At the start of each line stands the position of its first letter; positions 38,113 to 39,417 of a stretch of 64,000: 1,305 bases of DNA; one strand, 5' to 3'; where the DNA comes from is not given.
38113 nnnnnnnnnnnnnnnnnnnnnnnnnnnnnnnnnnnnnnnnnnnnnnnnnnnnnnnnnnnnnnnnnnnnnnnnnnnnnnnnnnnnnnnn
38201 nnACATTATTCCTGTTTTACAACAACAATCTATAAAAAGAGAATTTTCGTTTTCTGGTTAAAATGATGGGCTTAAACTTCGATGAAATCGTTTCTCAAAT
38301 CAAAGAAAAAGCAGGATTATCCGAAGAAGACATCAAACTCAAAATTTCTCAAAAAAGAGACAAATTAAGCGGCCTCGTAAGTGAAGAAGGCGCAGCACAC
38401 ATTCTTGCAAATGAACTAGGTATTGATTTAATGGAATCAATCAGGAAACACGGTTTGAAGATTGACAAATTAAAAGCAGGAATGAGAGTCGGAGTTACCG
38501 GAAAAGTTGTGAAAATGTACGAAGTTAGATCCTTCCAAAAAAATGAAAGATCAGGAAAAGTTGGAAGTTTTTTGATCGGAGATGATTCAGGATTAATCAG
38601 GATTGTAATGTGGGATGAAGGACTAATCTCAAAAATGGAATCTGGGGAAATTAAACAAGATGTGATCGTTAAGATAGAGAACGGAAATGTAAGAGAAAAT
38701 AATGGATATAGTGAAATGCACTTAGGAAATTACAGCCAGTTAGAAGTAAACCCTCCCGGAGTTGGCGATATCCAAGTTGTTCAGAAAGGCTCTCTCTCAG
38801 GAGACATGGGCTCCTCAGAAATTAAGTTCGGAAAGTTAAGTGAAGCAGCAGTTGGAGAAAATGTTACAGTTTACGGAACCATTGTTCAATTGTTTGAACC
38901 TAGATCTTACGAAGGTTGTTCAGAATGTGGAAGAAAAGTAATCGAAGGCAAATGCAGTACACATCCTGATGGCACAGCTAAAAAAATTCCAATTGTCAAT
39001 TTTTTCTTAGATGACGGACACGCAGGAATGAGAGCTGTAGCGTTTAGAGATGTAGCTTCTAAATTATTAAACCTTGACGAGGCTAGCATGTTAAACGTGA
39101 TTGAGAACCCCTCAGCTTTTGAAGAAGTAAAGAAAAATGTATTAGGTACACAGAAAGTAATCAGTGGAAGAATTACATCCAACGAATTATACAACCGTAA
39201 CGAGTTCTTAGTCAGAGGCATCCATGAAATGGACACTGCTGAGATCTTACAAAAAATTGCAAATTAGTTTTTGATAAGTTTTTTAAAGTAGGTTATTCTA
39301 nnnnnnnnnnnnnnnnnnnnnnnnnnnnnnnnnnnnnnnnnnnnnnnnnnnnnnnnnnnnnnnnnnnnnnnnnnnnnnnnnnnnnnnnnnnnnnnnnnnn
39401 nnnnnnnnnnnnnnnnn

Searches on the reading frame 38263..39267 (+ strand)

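Call 9: search_protein_families(library=pfam, proteins=[window:38263-39267:+], max_evalue=0.01)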
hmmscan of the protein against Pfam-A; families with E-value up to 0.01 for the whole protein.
window:38263-39267:+ (334 aa): 3 families
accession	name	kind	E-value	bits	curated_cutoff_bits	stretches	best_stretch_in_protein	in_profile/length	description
PF01336.31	tRNA_anti-codon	-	3.5e-08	33.7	27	1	88-152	7-67/75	OB-fold nucleic acid binding domain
PF09999.14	DUF2240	-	0.00018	21.6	22.3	1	6-61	87-142/144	Uncharacterized protein conserved in archaea (DUF2240)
PF08646.16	Rep_fac-A_C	-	0.0046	17.2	28.5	1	203-326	4-140/146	Replication factor-A C terminal domain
